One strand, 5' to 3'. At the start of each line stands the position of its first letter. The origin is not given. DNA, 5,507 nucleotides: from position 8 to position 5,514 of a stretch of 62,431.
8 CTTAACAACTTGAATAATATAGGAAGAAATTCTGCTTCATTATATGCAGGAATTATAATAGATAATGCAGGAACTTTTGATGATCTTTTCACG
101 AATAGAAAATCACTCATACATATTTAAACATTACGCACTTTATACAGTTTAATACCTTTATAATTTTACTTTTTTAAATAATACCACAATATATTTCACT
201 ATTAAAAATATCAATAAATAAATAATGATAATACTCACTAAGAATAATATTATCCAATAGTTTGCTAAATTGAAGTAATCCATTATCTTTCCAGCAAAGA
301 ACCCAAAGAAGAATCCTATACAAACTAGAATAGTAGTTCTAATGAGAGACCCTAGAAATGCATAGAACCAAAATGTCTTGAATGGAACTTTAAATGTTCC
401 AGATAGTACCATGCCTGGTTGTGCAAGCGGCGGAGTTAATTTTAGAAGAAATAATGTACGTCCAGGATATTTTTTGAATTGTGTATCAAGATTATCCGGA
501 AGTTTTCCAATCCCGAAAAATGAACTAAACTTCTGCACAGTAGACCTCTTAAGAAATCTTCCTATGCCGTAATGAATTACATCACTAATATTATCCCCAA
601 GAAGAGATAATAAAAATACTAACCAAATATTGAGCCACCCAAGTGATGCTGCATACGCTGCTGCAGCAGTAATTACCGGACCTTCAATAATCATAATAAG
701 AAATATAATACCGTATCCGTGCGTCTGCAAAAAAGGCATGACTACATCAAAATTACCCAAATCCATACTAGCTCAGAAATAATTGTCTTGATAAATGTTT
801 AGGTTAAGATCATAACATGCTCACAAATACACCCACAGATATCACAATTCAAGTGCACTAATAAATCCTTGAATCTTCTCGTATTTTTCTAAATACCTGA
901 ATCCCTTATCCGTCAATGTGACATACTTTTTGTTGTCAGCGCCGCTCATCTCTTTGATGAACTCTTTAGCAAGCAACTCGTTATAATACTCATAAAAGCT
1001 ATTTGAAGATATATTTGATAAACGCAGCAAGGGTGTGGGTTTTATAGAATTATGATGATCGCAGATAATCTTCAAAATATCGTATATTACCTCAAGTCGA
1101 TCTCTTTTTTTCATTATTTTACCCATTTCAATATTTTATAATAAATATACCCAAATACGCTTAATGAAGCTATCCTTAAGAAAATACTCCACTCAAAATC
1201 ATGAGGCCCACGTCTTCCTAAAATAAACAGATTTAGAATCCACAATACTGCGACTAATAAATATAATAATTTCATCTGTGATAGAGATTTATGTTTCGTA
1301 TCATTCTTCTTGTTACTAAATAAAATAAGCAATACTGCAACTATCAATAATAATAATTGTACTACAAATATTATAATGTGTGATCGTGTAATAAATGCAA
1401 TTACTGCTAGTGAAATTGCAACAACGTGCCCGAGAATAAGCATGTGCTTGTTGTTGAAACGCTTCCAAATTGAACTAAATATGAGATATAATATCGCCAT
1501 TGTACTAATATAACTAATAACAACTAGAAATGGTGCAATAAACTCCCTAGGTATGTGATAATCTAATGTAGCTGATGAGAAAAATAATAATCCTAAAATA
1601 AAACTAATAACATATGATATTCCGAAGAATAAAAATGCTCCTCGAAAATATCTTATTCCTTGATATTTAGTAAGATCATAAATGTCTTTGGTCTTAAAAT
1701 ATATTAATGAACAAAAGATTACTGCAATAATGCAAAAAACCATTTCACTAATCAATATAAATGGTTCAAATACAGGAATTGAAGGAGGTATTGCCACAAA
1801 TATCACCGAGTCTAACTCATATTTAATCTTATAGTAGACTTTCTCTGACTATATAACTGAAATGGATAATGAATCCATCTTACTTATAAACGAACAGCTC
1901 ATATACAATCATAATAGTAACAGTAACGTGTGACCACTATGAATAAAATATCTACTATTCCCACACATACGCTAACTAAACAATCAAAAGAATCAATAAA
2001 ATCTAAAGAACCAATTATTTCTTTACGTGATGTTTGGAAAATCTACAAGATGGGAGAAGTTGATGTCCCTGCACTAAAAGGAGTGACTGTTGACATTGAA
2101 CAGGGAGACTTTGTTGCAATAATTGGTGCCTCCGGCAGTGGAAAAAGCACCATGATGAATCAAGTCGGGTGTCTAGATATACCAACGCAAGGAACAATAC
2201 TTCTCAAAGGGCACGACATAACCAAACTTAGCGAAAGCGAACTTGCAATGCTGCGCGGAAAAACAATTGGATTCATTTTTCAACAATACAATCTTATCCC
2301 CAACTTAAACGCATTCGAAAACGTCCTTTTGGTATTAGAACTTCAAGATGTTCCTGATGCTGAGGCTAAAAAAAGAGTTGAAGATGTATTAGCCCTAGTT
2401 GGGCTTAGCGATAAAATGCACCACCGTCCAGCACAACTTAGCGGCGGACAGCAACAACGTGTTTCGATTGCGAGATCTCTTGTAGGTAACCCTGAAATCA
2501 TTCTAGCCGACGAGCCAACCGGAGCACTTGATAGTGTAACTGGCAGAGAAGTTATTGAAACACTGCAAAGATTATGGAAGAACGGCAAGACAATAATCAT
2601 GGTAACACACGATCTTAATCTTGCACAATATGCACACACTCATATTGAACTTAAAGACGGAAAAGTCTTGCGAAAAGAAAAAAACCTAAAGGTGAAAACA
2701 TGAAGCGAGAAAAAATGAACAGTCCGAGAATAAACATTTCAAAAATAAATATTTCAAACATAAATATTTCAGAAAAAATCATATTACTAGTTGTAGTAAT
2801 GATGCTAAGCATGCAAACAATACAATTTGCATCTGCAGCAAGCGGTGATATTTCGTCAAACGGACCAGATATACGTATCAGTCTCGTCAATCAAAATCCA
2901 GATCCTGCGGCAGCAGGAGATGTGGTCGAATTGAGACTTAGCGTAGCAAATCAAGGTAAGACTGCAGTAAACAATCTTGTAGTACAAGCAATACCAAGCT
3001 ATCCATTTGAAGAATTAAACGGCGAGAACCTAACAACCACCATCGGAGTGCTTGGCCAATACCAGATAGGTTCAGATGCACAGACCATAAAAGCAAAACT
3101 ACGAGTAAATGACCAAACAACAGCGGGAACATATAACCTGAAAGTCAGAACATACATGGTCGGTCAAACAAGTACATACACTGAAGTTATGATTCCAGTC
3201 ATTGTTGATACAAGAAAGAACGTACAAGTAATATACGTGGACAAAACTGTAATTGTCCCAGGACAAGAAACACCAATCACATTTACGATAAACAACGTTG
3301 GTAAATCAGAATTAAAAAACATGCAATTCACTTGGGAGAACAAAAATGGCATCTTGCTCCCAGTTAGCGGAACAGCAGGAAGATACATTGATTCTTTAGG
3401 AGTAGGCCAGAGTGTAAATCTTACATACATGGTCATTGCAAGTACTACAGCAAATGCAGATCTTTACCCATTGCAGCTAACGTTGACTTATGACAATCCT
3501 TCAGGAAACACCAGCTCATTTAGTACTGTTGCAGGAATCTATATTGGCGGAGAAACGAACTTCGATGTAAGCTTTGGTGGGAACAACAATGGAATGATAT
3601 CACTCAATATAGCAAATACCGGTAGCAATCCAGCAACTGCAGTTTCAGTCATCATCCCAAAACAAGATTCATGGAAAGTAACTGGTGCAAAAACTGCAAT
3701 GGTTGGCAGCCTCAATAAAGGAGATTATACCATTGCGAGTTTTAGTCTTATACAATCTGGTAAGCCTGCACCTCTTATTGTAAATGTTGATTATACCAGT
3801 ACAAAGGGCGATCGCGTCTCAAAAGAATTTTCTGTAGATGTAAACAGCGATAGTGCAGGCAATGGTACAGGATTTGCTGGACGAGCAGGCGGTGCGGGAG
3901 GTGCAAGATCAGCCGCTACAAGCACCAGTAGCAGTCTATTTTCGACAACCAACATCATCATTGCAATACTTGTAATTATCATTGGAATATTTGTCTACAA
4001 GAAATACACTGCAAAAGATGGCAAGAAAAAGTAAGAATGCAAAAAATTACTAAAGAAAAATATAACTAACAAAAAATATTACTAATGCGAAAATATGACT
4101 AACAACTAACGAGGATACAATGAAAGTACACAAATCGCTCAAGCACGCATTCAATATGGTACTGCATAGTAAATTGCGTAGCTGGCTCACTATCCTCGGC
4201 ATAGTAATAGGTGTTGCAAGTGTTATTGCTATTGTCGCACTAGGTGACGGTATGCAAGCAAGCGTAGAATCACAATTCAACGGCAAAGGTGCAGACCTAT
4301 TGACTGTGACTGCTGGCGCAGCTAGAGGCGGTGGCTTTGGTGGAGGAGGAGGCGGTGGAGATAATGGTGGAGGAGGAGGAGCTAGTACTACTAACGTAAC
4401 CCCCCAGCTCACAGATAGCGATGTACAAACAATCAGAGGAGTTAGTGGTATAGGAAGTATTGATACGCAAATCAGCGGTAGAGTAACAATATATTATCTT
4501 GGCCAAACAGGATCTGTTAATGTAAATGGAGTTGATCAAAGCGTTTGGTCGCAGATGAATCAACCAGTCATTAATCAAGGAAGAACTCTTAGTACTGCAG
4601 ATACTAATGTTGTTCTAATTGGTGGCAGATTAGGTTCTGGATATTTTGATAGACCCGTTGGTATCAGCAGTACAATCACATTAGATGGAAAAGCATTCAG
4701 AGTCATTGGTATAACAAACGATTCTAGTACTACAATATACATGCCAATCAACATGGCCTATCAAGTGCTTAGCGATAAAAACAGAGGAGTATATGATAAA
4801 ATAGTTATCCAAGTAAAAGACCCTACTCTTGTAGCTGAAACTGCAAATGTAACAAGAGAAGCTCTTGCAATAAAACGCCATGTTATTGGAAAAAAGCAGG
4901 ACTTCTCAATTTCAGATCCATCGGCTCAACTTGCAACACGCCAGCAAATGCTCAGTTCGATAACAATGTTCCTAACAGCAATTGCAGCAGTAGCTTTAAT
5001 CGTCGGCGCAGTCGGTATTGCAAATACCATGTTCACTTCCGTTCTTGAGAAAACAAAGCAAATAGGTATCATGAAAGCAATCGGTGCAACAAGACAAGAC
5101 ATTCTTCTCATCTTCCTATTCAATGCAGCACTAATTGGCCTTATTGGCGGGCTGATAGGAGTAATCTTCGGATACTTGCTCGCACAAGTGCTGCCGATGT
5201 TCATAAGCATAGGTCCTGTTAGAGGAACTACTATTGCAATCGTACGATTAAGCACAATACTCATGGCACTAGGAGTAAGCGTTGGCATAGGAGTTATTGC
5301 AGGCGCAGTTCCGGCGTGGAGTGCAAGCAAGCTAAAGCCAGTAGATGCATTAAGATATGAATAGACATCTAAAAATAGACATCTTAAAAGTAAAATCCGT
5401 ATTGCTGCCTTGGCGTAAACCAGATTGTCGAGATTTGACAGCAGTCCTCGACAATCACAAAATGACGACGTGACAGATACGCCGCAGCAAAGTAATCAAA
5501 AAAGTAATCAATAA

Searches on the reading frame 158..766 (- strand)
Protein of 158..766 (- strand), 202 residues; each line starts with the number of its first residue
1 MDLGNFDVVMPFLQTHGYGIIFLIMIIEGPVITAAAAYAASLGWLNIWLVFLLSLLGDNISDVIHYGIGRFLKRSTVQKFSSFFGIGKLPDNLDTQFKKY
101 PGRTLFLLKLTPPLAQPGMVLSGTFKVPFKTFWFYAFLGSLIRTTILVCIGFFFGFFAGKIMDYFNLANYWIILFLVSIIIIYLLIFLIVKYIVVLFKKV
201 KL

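Call 59: search_protein_families(library=pfam, proteins=[window:158-766:-], max_evalue=0.0001)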
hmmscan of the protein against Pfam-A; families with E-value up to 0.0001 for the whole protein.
window:158-766:- (202 aa): 1 family
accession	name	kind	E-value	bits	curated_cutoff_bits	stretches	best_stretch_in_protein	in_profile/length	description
PF09335.16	VTT_dom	-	9.8e-17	62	33.9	1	32-151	6-121/123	VTT domain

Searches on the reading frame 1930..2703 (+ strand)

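Call 59: search_protein_families(library=pfam, proteins=[window:1930-2703:+], max_evalue=0.0001)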
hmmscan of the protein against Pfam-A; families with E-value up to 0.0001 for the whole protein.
window:1930-2703:+ (257 aa): 2 families
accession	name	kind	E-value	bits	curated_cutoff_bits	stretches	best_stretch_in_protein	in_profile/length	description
PF00005.33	ABC_tran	-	2.8e-34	119.1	25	1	49-197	1-136/137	ABC transporter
PF02463.25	SMC_N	-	5.5e-05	23.1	40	0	58-240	22-210/220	RecF/RecN/SMC N terminal domain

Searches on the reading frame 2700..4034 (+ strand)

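Call 59: search_protein_families(library=pfam, proteins=[window:2700-4034:+], max_evalue=0.0001)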
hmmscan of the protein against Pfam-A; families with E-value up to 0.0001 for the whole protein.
window:2700-4034:+ (444 aa): 1 family
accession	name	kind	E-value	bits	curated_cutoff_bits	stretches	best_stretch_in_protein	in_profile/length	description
PF10633.15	NPCBM_assoc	-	3e-11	43.8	24.4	0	186-264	2-77/78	NPCBM-associated, NEW3 domain of alpha-galactosidase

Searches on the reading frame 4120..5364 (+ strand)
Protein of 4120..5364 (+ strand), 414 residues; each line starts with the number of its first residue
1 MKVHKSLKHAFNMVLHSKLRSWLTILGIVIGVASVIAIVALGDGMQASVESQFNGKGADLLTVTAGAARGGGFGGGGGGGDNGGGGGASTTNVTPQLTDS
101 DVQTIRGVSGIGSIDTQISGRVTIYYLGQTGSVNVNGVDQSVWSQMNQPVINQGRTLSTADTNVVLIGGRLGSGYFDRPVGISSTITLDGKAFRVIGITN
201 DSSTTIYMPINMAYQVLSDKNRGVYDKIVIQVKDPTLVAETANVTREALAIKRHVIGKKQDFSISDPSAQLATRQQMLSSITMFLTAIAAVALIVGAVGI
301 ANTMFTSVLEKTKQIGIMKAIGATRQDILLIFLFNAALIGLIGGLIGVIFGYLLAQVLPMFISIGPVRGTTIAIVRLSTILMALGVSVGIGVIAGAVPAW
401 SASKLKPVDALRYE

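Call 21: search_protein_families(library=pfam, proteins=[window:4120-5364:+], max_evalue=0.001)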
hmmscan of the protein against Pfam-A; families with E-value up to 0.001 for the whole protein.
window:4120-5364:+ (414 aa): 2 families
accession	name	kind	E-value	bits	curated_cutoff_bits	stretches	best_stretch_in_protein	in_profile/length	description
PF12704.14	MacB_PCD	-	2.2e-30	107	27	1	21-243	1-202/207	MacB-like periplasmic core domain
PF02687.27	FtsX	-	2.1e-19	70.2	25.5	1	287-407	2-120/120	FtsX-like permease C-terminal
